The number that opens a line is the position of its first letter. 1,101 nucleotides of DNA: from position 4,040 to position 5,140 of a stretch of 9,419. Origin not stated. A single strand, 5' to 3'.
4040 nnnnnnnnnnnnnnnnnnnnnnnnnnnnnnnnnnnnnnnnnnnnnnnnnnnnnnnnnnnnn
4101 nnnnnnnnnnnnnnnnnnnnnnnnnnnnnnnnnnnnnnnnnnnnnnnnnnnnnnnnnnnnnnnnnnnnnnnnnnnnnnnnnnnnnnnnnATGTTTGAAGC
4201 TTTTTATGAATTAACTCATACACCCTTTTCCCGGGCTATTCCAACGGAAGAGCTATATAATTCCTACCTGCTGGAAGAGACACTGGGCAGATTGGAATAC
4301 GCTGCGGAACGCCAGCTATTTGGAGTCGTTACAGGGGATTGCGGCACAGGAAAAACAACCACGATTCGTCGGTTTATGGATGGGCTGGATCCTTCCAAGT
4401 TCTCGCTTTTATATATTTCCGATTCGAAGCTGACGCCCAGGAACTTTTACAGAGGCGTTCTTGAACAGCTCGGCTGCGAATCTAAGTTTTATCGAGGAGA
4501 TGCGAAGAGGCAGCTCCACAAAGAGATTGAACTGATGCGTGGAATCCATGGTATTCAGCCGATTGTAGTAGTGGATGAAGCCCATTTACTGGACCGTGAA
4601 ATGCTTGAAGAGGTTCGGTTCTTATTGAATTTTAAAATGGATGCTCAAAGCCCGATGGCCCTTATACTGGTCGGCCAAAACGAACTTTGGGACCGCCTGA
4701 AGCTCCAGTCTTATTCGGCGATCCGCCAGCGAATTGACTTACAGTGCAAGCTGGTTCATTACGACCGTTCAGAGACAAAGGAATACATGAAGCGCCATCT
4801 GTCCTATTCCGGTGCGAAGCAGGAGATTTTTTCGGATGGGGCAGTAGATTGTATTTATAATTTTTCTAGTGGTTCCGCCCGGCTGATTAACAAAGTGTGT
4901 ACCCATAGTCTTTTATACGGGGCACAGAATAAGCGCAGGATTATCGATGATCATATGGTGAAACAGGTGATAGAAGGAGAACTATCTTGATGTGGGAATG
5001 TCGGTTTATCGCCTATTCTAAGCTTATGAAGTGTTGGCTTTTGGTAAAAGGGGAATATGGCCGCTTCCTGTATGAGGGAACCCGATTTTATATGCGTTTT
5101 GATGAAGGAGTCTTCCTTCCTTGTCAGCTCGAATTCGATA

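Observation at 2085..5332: Compact four-gene transposon: zinc-ribbon protein, Mu/TniA-like DDE transposase, TniB-like ATPase and a small DUF5348-like protein, with no cargo, TnsA or resolvase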

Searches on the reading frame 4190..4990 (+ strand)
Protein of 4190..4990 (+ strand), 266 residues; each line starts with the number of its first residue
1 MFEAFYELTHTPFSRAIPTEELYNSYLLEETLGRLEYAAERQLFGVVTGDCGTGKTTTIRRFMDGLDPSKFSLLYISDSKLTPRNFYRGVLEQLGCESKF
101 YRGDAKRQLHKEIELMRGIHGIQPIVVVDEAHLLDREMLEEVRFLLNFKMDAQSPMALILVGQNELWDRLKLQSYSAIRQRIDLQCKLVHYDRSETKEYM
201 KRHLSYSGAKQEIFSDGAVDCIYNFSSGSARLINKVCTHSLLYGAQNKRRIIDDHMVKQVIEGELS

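Call 5: search_protein_families(library=pfam, proteins=[window:4190-4990:+], max_evalue=0.01)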
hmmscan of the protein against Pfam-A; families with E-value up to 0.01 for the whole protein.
window:4190-4990:+ (266 aa): 12 families
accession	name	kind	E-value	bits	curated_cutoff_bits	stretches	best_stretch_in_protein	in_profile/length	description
PF13401.12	AAA_22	-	1.8e-24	87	27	1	41-170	4-130/130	AAA domain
PF05621.17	TniB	-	0.0001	22.3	22.4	1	46-171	39-170/189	Bacterial TniB protein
PF00004.35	AAA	-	0.00012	23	21.2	1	47-154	3-97/131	ATPase family associated with various cellular activities (AAA)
PF13191.12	AAA_16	-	0.00019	22.4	32.6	1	40-148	22-158/167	AAA ATPase domain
PF13604.12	AAA_30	-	0.0004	20.6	27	1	38-142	14-108/191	AAA domain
PF12775.13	AAA_7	-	0.00051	20.1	25.8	1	46-88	37-79/181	P-loop containing dynein motor region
PF09848.15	SLFN-g3_helicase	-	0.0018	18.1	24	1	46-136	5-93/354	Schlafen group 3, DNA/RNA helicase domain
PF25201.1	nSTAND6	-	0.0023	18.4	27.7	0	46-135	22-114/148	Novel STAND NTPase 6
PF13245.12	AAA_19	-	0.0041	17.7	25.1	0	44-67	13-36/134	AAA domain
PF13238.12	AAA_18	-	0.0065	17.4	29.4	0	46-188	2-126/128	AAA domain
PF25199.1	nSTAND_NTPase5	-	0.0084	16.4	34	0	37-66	36-65/145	Novel STAND NTPase 5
PF04851.21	ResIII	-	0.0088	16.4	22.5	0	28-108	12-95/164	Type III restriction enzyme, res subunit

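Call 6: search_protein_families(library=ncbifam, proteins=[window:4190-4990:+], max_evalue=0.01)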
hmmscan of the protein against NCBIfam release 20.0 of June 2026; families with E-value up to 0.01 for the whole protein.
window:4190-4990:+ (266 aa): 2 families
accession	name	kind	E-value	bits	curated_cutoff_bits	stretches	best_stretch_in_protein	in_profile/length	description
TIGR03015.1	pepcterm_ATPase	hypoth_equivalog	3.4e-47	161.1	324.5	1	1-262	1-264/269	XrtA/PEP-CTERM system-associated ATPase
TIGR01447.1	recD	equivalog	0.0036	15.9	310.15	0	39-64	160-185/597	exodeoxyribonuclease V subunit alpha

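Call 23: search_solved_structures(query=window:4190-4990:+, max_evalue=1)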
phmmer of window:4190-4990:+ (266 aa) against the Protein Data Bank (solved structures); distinct sequences matched with E-value up to 1: 55.
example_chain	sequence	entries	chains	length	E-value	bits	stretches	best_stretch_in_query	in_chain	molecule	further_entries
8xvb_A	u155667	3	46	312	0.0035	20.3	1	34-168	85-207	ATP-dependent target DNA activator B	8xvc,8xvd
7cwt_D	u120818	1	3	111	0.067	16.1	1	35-90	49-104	Light chain Fab of HB27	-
7cyh_D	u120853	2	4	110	0.068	16.1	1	35-90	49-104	Light chain of HB27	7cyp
7e5s_O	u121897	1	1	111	0.069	16.1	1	35-90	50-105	HB27 light chain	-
7n4l_L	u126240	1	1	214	0.09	15.7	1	35-91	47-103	WRAIR-2125 antibody Fab light chain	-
7ru5_L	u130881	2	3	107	0.14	15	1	35-90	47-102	CC6.30 Fab kappa chain Fv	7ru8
7cwl_L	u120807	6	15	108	0.15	15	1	35-90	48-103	Fab P17 light chain | P17 light chain | light chain of P17 Fab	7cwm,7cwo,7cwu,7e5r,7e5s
7r7n_L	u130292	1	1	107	0.16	14.8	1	35-90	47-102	S2D106 FAB light chain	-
8f19_B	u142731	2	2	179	0.2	14.5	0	46-87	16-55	GTP-binding nuclear protein GSP1/CNR1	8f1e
2x19_A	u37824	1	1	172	0.2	14.5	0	46-87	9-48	GTP-BINDING NUCLEAR PROTEIN GSP1/CNR1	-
9ogb_B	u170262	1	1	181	0.2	14.5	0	46-87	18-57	GTP-binding nuclear protein GSP1/CNR1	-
3icq_B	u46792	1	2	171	0.21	14.5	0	46-87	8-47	GTP-binding nuclear protein GSP1/CNR1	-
3wyg_A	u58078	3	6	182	0.21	14.5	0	46-87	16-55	Gsp1p | GTP-binding nuclear protein | GTP-binding nuclear protein GSP1/CNR1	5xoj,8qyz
9b3i_D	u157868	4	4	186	0.22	14.4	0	46-87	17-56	GTP-binding nuclear protein | GTP-binding nuclear protein GSP1/CNR1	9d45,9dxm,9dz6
9pzb_G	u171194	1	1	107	0.25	14.2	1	30-89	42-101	A9K Fab light chain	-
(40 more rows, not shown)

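Call 57: search_solved_structures(query=A5, max_evalue=1)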
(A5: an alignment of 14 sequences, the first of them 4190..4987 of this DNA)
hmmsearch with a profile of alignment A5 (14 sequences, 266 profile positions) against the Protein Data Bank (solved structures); distinct sequences matched with E-value up to 1: 146 (the best 60 are shown).
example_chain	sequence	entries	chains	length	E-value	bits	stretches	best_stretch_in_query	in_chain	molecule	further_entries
8xvb_A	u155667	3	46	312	1.3e-09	41.1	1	22-198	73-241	ATP-dependent target DNA activator B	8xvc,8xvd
7ufi_1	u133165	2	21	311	0.00035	23.4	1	45-253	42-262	VchTnsC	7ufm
7rzy_1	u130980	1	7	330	0.00038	23.3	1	45-253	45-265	Tn6677 Vibrio cholerae transposon TnsC (VchTnsC)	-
6or5_A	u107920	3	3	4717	0.00045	23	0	11-73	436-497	Midasin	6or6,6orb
4l4u_A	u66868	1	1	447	0.0015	21.3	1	19-96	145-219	Transcriptional regulator (NtrC family)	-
1ny6_A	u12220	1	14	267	0.0017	21.1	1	19-97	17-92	transcriptional regulator (NtrC family)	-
3m0e_A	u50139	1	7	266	0.0017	21.1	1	19-97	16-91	Transcriptional regulator (NtrC family)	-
4ly6_A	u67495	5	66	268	0.0017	21.1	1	19-97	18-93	Transcriptional regulator (NtrC family)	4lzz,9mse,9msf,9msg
4bs1_B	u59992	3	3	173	0.0018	21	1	20-97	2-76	TRANSCRIPTIONAL REGULATOR (NTRC FAMILY) | TRANSCRIPTIONAL REGULATOR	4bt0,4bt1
1ny5_A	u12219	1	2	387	0.0026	20.5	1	19-96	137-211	transcriptional regulator (NtrC family)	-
5uj7_A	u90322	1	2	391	0.0067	19.2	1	46-234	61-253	Origin recognition complex subunit 1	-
7jpo_A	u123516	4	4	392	0.0068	19.1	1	46-234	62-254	Origin recognition complex subunit 1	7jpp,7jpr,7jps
5l3r_A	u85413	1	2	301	0.0081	18.9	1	33-147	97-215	Signal recognition particle 54 kDa protein, chloroplastic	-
6ff8_A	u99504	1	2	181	0.029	17.1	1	42-75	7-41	Ras-related protein Rab-32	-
5oed_B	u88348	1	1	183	0.031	17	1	42-75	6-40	Ras-related protein Rab-32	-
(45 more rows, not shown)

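Call 58: search_dna_similar(query=window:4190-4987:+, collection=plasmids, mode=protein, max_rows=40, rows=spread)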
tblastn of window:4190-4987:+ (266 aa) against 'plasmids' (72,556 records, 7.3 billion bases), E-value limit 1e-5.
Records with a match: 97; places in all: 119; records where one place covers at least 80% of the query: 88.
Best place of each record, by identity: 60-80% 3; <60% 94.
By first word of the organism name: Streptomyces 18; Rhodococcus 12; Mycobacterium 6; Geobacillus 4; Nitratidesulfovibrio 4; Thioclava 4; Roseobacter 4; Clostridium 3; Rhodovulum 3; Pseudonocardia 2; and 33 more.
By predicted mobility (MOB-suite, as given by PLSDB): non-mobilizable 69; mobilizable 25; conjugative 3.
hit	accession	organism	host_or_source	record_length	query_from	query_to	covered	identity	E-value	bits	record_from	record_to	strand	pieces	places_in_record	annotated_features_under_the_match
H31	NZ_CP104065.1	Alicyclobacillus dauci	cell culture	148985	1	266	100%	75.9%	1e-138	437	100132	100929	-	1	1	AAA family ATPase | DDE-type integrase/transposase/recombinase | DUF5348 domain-containing protein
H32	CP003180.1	Sulfobacillus acidophilus DSM 10332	coal spoil heap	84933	1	264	99%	64.8%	2e-118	379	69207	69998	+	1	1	hypothetical protein (x2)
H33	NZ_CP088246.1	Metabacillus sp. B2-18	single cell,human skin swab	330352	1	262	98%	35.5%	1e-49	182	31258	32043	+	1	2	AAA family ATPase | DDE-type integrase/transposase/recombinase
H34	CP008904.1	Geobacillus sp. LC300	-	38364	1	262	98%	33.5%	1e-33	169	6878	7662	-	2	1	integrase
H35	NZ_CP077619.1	Clostridium estertheticum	single colony,bovine feces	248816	1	257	97%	32.3%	3e-38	149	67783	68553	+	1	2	AAA family ATPase | DDE-type integrase/transposase/recombinase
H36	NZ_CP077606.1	Clostridium tagluense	single colony,lamb meat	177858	1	257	97%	31.5%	4e-35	140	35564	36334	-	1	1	AAA family ATPase | DDE-type integrase/transposase/recombinase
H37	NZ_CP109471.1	Streptomyces sp. NBC_01462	-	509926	2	261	98%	30.4%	1e-39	153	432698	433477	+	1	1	AAA family ATPase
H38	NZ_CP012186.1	Pseudonocardia sp. EC080619-01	Apterostigma dentigerum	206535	2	261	98%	30.4%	5e-39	151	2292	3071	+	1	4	AAA family ATPase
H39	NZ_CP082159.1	Rhodococcus opacus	bacterial isolate,soil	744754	2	261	98%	30.0%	3e-37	146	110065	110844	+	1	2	AAA family ATPase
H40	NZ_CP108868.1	Streptomyces sp. NBC_00829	-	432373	2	261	98%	30.0%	4e-37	145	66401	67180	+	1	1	AAA family ATPase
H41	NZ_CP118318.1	Rhodococcus sp. DK180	pure culture,crude oil-contaminated soil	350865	2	254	95%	30.8%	3e-39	152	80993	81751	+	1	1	AAA family ATPase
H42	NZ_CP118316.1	Rhodococcus sp. DK180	pure culture,crude oil-contaminated soil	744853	2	254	95%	30.8%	3e-39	152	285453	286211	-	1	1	AAA family ATPase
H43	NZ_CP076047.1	Rhodococcus sp. USK10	-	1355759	2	254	95%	30.4%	4e-39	152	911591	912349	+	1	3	record has no annotation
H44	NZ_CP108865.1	Streptomyces virginiae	-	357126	2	261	98%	29.6%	2e-38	149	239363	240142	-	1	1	AAA family ATPase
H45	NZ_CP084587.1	Mycobacterium intracellulare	water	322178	2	262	98%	29.1%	1e-36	144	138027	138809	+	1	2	AAA family ATPase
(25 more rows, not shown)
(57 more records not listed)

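Call 60: get_annotated_region(hit=H33, flank=3500)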
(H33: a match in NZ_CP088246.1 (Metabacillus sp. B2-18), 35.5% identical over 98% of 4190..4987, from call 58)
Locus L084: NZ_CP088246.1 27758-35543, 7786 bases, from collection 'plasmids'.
description: Metabacillus sp. B2-18 plasmid pB218, complete sequence
organism: Metabacillus sp. B2-18 (NCBI taxid 2897333)
taxonomy: Bacteria; Bacillota; Bacilli; Bacillales; Bacillaceae; Metabacillus; Metabacillus sp. B2-18
host: -; source: single cell,human skin swab; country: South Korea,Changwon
typing (MOB-suite, as given by PLSDB): non-mobilizable
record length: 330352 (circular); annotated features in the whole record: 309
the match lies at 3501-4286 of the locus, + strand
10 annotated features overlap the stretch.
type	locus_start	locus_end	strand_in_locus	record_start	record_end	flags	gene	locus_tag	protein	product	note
CDS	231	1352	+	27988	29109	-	-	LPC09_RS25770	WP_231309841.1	hypothetical protein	-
CDS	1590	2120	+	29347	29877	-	-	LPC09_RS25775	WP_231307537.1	DUF6431 domain-containing protein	-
CDS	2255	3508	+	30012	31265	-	-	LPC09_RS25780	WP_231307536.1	DDE-type integrase/transposase/recombinase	GO:0015074 - DNA integration [Evidence IEA]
CDS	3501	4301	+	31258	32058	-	-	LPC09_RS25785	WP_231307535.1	AAA family ATPase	-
CDS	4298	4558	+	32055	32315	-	-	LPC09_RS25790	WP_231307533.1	hypothetical protein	-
CDS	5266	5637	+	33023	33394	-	-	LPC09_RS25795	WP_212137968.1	hypothetical protein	-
CDS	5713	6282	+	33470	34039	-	-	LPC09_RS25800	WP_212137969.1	hypothetical protein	-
CDS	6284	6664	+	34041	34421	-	-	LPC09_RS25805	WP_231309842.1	hypothetical protein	-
CDS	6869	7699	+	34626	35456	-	-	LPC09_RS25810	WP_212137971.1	Rad52/Rad22 family DNA repair protein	-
CDS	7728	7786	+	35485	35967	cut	-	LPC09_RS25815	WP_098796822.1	single-stranded DNA-binding protein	-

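Call 61: get_annotated_region(hit=H37, flank=3500)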
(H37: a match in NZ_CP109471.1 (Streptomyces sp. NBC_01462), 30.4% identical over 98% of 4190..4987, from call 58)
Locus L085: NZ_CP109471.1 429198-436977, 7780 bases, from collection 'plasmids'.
description: Streptomyces sp. NBC_01462 plasmid unnamed1, complete sequence
organism: Streptomyces sp. NBC_01462 (NCBI taxid 2903876)
taxonomy: Bacteria; Actinomycetota; Actinomycetes; Kitasatosporales; Streptomycetaceae; Streptomyces; Streptomyces sp. NBC 01462
host: -; source: -; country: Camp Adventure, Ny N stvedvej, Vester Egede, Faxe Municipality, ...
typing (MOB-suite, as given by PLSDB): mobilizable; replicon rep_cluster_1974; relaxase MOBP,MOBP,MOBP
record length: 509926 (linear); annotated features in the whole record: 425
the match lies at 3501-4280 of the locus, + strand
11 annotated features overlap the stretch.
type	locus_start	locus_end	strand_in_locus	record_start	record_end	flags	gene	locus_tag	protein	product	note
CDS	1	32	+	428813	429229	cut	-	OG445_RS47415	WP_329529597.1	hypothetical protein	-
CDS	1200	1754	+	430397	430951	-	-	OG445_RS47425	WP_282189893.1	DUF6431 domain-containing protein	-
CDS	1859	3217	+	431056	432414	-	-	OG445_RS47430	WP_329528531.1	DDE-type integrase/transposase/recombinase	GO:0015074 - DNA integration [Evidence IEA]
CDS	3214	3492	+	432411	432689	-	-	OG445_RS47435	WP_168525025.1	hypothetical protein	-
CDS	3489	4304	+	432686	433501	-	-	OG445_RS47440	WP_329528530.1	AAA family ATPase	-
CDS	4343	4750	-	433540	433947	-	-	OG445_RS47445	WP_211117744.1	ankyrin repeat domain-containing protein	-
CDS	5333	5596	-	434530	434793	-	-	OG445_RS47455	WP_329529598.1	hypothetical protein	-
CDS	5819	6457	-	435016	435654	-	-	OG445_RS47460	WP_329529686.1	hypothetical protein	-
CDS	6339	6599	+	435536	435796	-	-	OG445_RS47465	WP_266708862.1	hypothetical protein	-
CDS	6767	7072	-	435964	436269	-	-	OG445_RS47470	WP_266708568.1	hypothetical protein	-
CDS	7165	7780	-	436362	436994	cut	-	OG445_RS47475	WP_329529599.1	VCBS repeat-containing protein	-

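Call 62: get_annotated_region(hit=H35, flank=3500)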
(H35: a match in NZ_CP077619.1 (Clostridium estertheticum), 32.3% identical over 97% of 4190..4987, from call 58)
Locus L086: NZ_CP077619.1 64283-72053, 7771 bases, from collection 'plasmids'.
description: Clostridium estertheticum strain CF007 plasmid pCF007-A, complete sequence
organism: Clostridium estertheticum (NCBI taxid 238834)
taxonomy: Bacteria; Bacillota; Clostridia; Eubacteriales; Clostridiaceae; Clostridium; Clostridium estertheticum
host: -; source: single colony,bovine feces; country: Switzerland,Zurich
typing (MOB-suite, as given by PLSDB): non-mobilizable
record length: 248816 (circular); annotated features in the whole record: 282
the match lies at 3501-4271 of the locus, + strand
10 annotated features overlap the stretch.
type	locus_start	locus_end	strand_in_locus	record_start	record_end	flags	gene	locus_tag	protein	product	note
CDS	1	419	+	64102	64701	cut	-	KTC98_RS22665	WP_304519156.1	recombinase family protein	GO:0006310 - DNA recombination [Evidence IEA]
CDS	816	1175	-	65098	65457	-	-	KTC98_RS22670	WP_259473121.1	hypothetical protein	-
CDS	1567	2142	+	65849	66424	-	-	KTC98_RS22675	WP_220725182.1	DUF6431 domain-containing protein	-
CDS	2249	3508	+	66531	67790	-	-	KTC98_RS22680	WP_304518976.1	DDE-type integrase/transposase/recombinase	GO:0015074 - DNA integration [Evidence IEA]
CDS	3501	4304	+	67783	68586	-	-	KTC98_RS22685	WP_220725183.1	AAA family ATPase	-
CDS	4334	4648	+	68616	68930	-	-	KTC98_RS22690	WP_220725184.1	DUF6618 family protein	-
CDS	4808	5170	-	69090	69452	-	-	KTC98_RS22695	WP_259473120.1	hypothetical protein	-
CDS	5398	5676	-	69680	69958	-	-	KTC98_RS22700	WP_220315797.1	CD3324 family protein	-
CDS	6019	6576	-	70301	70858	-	-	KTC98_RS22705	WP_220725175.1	GNAT family protein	-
CDS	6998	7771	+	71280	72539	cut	-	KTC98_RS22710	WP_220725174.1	MFS transporter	GO:0055085 - transmembrane transport [Evidence IEA]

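Call 64: search_protein_families(library=phrogs, proteins=[window:4190-4987:+, L086:4334-4645:+, L084:4298-4555:+, L085:3214-3489:+], max_evalue=0.01)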
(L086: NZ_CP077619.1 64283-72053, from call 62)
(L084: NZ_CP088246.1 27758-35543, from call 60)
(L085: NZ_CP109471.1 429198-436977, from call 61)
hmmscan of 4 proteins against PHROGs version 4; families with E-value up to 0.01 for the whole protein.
window:4190-4987:+ (266 aa): 3 families
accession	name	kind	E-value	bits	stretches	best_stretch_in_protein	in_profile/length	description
phrog_296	-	integration and excision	1.8e-23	84.1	1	35-259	311-517/626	DNA transposition protein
phrog_6841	-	unknown function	0.00014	21.9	1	123-242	166-281/470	-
phrog_2630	-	unknown function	0.0063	16.8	0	38-165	27-162/326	-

L086:4334-4645:+ (104 aa): 0 families

L084:4298-4555:+ (86 aa): 0 families

L085:3214-3489:+ (92 aa): 0 families

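Call 80: find_encoding_contigs(protein=window:4190-4987:+, flank=5000, max_places=10)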
Protein window:4190-4987:+ (266 aa): 7 contigs read that carry it; 4 places shown.
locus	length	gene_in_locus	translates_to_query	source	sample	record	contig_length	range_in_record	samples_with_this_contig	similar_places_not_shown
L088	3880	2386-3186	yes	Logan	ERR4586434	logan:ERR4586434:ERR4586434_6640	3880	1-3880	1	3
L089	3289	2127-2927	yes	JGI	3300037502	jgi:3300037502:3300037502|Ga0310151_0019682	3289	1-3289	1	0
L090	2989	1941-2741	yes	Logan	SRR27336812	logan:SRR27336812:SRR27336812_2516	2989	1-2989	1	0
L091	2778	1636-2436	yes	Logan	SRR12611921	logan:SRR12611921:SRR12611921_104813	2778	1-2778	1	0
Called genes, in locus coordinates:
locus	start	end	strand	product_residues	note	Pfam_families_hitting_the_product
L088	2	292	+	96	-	?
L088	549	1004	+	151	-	PF20020:DUF6431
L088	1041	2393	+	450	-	PF13384:HTH_23 (weak), PF13551:HTH_29 (weak), PF13518:HTH_28, PF13565:HTH_32 (weak), PF00665:rve, PF13683:rve_3, PF09299:Mu-transpos_C (weak)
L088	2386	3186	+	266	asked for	PF13401:AAA_22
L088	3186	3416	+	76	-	-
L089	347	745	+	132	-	PF20020:DUF6431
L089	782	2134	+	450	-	PF13384:HTH_23 (weak), PF13551:HTH_29 (weak), PF13518:HTH_28, PF13565:HTH_32 (weak), PF00665:rve, PF13683:rve_3, PF09299:Mu-transpos_C (weak)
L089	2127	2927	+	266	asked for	PF13401:AAA_22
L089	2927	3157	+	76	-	-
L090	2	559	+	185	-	?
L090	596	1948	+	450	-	PF13384:HTH_23 (weak), PF13551:HTH_29 (weak), PF13518:HTH_28, PF13565:HTH_32 (weak), PF00665:rve, PF13683:rve_3, PF09299:Mu-transpos_C (weak)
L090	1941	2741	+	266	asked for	PF13401:AAA_22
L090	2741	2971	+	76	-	-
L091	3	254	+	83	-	?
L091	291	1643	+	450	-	PF13384:HTH_23 (weak), PF13551:HTH_29 (weak), PF13518:HTH_28, PF13565:HTH_32 (weak), PF00665:rve, PF13683:rve_3, PF09299:Mu-transpos_C (weak)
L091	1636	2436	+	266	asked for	PF13401:AAA_22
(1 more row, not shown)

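Call 86: search_protein_families(library=pfam, proteins=[L084:4298-4555:+, L085:3214-3489:+, L086:4334-4645:+], max_evalue=0.01)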
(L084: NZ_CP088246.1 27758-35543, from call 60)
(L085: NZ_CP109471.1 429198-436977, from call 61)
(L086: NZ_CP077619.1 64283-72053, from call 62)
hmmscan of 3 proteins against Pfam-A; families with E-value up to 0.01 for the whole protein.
L084:4298-4555:+ (86 aa): 0 families

L085:3214-3489:+ (92 aa): 0 families

L086:4334-4645:+ (104 aa): 1 family
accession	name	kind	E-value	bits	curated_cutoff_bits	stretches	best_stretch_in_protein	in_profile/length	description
PF20323.3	DUF6618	-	1.2e-07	32.3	27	1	41-93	29-82/92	Family of unknown function (DUF6618)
